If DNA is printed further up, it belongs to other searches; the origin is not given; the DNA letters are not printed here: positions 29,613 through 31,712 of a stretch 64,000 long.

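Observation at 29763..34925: Divergent pair: UvrD-like SF1 helicase and a 1008-aa Mrr-nuclease/NACHT STAND NTPase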

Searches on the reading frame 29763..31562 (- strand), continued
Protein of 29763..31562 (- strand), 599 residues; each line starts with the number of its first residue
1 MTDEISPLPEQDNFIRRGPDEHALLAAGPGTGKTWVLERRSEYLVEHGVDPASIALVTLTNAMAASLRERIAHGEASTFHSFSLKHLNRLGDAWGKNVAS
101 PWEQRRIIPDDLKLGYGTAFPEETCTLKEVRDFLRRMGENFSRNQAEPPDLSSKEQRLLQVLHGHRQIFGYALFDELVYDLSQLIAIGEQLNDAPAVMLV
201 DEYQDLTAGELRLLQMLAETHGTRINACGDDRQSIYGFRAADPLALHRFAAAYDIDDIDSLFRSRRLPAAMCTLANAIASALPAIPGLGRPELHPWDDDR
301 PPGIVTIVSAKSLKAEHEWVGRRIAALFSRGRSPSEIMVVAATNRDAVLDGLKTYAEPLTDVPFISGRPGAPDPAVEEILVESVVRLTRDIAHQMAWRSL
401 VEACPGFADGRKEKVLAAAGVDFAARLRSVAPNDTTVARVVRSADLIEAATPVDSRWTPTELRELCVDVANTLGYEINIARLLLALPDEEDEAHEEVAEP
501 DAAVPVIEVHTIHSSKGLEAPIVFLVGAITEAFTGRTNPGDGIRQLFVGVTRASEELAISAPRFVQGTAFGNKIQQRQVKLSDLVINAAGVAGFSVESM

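Call 44: find_encoding_contigs(protein=P0039, flank=6000, max_places=2)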
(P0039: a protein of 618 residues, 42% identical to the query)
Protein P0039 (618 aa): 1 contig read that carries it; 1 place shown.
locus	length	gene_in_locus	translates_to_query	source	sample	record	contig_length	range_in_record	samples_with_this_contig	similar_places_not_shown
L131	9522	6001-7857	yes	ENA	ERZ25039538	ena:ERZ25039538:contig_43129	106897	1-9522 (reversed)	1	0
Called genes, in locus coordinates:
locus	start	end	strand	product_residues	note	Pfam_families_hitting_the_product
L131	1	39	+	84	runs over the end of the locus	PF13192:Thioredoxin_3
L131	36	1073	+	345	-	PF13593:SBF_like, PF01758:SBF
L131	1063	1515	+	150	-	PF02566:OsmC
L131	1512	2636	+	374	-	PF03595:SLAC1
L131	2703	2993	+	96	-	PF18905:DUF5661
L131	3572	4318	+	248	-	PF08986:DUF1889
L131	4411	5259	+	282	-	-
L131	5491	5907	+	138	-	-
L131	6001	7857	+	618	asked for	PF00580:UvrD-helicase, PF13245:AAA_19, PF13361:UvrD_C (weak)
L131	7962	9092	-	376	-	PF14659:Phage_int_SAM_3 (weak), PF00589:Phage_integrase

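Call 45: find_encoding_contigs(protein=P0070, flank=6000, max_places=2)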
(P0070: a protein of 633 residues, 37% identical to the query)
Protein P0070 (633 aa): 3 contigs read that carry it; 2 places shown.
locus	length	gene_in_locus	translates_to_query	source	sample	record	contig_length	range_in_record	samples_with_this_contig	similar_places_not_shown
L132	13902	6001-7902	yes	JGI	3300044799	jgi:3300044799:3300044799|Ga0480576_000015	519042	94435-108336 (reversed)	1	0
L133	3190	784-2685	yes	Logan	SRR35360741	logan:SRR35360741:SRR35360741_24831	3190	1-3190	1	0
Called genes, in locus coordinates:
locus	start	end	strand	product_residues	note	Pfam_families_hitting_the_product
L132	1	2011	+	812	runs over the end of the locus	PF17191:RecG_wedge, PF01336:tRNA_anti-codon (weak), PF00270:DEAD, PF04851:ResIII (weak), PF00271:Helicase_C, PF19833:RecG_dom3_C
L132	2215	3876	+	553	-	PF03485:Arg_tRNA_synt_N, PF00750:tRNA-synt_1d, PF05746:DALR_1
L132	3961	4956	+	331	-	PF00579:tRNA-synt_1b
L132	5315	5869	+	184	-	PF00459:Inositol_P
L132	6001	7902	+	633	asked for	PF00580:UvrD-helicase, PF01443:Viral_helicase1 (faint), PF13245:AAA_19, PF13604:AAA_30 (faint), PF13361:UvrD_C (weak), PF13538:UvrD_C_2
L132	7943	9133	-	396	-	PF00155:Aminotran_1_2, PF01041:DegT_DnrJ_EryC1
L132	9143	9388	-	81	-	-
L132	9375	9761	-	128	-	PF09719:C_GCAxxG_C_C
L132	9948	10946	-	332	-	-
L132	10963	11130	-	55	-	PF07927:HicA_toxin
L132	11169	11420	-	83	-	-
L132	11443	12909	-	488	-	PF01425:Amidase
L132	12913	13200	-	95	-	PF02686:GatC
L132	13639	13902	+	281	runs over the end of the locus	-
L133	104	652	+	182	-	PF00459:Inositol_P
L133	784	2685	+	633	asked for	PF00580:UvrD-helicase, PF01443:Viral_helicase1 (faint), PF13245:AAA_19, PF13604:AAA_30 (faint), PF13361:UvrD_C (weak), PF13538:UvrD_C_2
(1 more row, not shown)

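Call 46: find_encoding_contigs(protein=P0076, flank=6000, max_places=2)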
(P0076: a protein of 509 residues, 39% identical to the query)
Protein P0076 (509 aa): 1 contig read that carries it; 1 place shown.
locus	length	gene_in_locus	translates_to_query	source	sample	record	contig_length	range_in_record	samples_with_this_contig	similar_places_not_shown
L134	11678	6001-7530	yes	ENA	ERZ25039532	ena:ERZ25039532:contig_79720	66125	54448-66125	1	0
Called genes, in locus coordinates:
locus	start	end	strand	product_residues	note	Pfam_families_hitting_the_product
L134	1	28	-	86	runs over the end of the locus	-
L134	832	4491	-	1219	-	PF00486:Trans_reg_C, PF03704:BTAD, PF21959:DUF6923 (faint), PF13458:Peripla_BP_6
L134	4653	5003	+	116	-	-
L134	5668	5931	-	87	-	-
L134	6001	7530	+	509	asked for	PF00580:UvrD-helicase, PF13361:UvrD_C (weak), PF13538:UvrD_C_2 (weak)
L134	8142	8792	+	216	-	PF00353:HemolysinCabind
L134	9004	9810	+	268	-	PF00149:Metallophos (weak)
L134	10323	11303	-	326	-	PF00353:HemolysinCabind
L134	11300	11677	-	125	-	?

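Call 78: search_solved_structures(query=A1, max_evalue=0.00001)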
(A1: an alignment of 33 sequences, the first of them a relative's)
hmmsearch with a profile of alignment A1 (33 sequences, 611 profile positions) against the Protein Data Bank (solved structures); distinct sequences matched with E-value up to 0.00001: 31.
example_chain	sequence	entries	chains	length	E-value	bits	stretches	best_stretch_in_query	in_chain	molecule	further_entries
1pjr_A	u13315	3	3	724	3.8e-42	147.8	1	9-574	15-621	PCRA | ATP-DEPENDENT HELICASE PCRA | HELICASE PCRA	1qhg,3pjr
4c2u_A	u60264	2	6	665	4.4e-41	144.3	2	188-575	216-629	DNA HELICASE II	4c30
4c2t_A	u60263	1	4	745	7.1e-41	143.6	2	188-575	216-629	DNA HELICASE II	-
3lfu_A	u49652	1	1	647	2e-36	128.9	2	194-575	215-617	DNA helicase II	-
2is1_A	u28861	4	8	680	2.6e-36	128.6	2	194-575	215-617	DNA helicase II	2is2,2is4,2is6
9dci_A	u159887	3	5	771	2e-34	122.3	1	19-573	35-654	ATP-dependent DNA helicase UvrD1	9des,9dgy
1uaa_A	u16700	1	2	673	2.1e-34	122.3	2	191-574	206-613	PROTEIN (ATP-DEPENDENT DNA HELICASE REP.)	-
2pjr_A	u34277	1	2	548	2e-29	105.8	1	9-485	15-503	PROTEIN (HELICASE PCRA)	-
6ppr_B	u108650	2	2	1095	1.2e-26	96.7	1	183-340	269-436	UvrD/REP helicase | DNA 3'-5' helicase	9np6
6ppu_B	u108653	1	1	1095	1.2e-26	96.7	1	183-340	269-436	UvrD/REP helicase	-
7sjr_B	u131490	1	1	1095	7.2e-26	94.1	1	183-340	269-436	DNA helicase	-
3u44_A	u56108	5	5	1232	6.2e-21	77.8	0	195-242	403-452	ATP-dependent helicase/nuclease subunit A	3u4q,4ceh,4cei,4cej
6ppj_B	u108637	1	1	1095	6.6e-19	71.1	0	6-71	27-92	UvrD/REP helicase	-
8jqb_E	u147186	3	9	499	3.3e-17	65.4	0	195-277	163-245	Gabija protein GajB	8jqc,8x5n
8sm3_B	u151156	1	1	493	3.5e-17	65.4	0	195-277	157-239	Gabija protein GajB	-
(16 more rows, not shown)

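Call 79: search_protein_families(library=phrogs, proteins=[window:29763-31562:-], max_evalue=0.001)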
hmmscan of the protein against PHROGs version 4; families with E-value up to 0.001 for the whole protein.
window:29763-31562:- (599 aa): 2 families
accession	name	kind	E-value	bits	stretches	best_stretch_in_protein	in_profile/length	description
phrog_1967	-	DNA, RNA and nucleotide metabolism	2.7e-45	156.2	1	7-562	153-669/776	DNA helicase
phrog_325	-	DNA, RNA and nucleotide metabolism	8.9e-08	31.9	1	13-82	484-549/986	Dda-like helicase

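Call 81: search_protein_families(library=padloc, proteins=[L005:2151-2678:-, L005:3051-3776:+, L005:4187-5455:+, L005:5455-6555:+, L006:6909-7649:-, L006:3861-5381:-, L007:10026-10838:-, L007:10892-11707:-, L011:10029-10778:-, L131:4411-5259:+], max_evalue=0.001)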
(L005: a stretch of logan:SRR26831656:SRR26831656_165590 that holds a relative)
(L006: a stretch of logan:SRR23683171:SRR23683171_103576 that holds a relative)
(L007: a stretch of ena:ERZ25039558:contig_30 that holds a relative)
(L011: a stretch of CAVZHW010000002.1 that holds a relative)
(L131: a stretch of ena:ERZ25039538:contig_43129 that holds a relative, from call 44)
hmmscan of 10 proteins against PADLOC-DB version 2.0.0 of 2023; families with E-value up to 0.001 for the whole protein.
L005:2151-2678:- (175 aa): 6 families
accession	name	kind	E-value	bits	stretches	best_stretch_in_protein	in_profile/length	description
PDLC00424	ThsB1|ThsB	-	7.2e-88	292.3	1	2-175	60-234/234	TIR-like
PDLC05062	PDC-S66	-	1.1e-24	85.4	1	32-173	138-280/282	-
PDLC00417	ThsB1|ThsB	-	1.2e-10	39.4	1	43-173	167-299/303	TIR-like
PDLC02012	SAVED5--SAVED_TIR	-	7.4e-08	29.9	1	36-128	7-95/404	-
PDLC02962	RT-TIR_XII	-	5.1e-06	23.6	1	23-107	328-410/478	single gene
PDLC02961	RT-TIR_XII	-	6.4e-05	20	1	25-121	329-416/475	single gene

L005:3051-3776:+ (241 aa): 0 families

L005:4187-5455:+ (422 aa): 0 families

L005:5455-6555:+ (366 aa): 0 families

L006:6909-7649:- (246 aa): 1 family
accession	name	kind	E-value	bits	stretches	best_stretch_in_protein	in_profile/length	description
PDLC04109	PD-T7-4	-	5.4e-79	262.5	1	42-244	3-209/211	-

L006:3861-5381:- (506 aa): 0 families

L007:10026-10838:- (270 aa): 0 families

L007:10892-11707:- (271 aa): 0 families

L011:10029-10778:- (249 aa): 0 families

L131:4411-5259:+ (282 aa): 0 families

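Call 95: find_related_loci(query=A1, collection=viral_contigs, flank=8000)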
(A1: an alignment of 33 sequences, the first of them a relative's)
Query A1 (599 aa) in viral_contigs; peptide patterns used: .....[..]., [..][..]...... (x = any residue, [..] = any of these).
95 stretches matched a pattern; 3 encode a relative of the query (tblastn E <= 1e-3); 3 distinct loci.
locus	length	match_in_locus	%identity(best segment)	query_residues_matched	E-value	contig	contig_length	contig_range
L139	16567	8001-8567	24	9-238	1e-9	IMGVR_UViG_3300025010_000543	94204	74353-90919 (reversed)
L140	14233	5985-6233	35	193-278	3e-7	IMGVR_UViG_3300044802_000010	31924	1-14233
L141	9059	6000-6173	38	507-563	2e-6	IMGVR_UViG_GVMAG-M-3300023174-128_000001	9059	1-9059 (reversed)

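Call 96: find_encoding_contigs(protein=P0030, flank=6000, max_places=4)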
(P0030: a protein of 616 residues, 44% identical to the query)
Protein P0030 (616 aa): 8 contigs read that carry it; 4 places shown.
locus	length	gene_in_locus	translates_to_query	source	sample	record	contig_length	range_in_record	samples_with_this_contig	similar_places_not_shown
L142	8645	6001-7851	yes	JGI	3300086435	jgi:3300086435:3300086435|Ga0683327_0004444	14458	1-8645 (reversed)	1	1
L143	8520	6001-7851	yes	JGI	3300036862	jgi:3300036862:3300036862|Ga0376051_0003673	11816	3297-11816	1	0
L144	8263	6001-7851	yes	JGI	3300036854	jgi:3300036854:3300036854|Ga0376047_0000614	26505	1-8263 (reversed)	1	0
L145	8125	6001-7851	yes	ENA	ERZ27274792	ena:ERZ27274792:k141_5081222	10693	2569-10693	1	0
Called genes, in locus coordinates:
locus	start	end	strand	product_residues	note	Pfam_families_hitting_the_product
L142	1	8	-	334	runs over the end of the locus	PF02653:BPD_transp_2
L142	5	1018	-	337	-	PF02653:BPD_transp_2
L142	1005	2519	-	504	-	PF00005:ABC_tran, PF13304:AAA_21 (faint), PF00005:ABC_tran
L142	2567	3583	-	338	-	PF13407:Peripla_BP_4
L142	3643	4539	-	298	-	-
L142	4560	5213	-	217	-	-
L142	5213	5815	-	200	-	PF20815:GIY_YIG_2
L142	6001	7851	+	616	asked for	PF00580:UvrD-helicase, PF13245:AAA_19, PF13361:UvrD_C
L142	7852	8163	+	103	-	-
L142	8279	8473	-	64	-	-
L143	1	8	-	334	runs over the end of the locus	PF02653:BPD_transp_2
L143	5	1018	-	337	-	PF02653:BPD_transp_2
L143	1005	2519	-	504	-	PF00005:ABC_tran, PF13304:AAA_21 (faint), PF00005:ABC_tran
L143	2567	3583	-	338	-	PF13407:Peripla_BP_4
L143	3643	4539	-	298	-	-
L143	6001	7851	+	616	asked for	PF00580:UvrD-helicase, PF13245:AAA_19, PF13361:UvrD_C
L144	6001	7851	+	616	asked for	PF00580:UvrD-helicase, PF13245:AAA_19, PF13361:UvrD_C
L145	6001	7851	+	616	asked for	PF00580:UvrD-helicase, PF13245:AAA_19, PF13361:UvrD_C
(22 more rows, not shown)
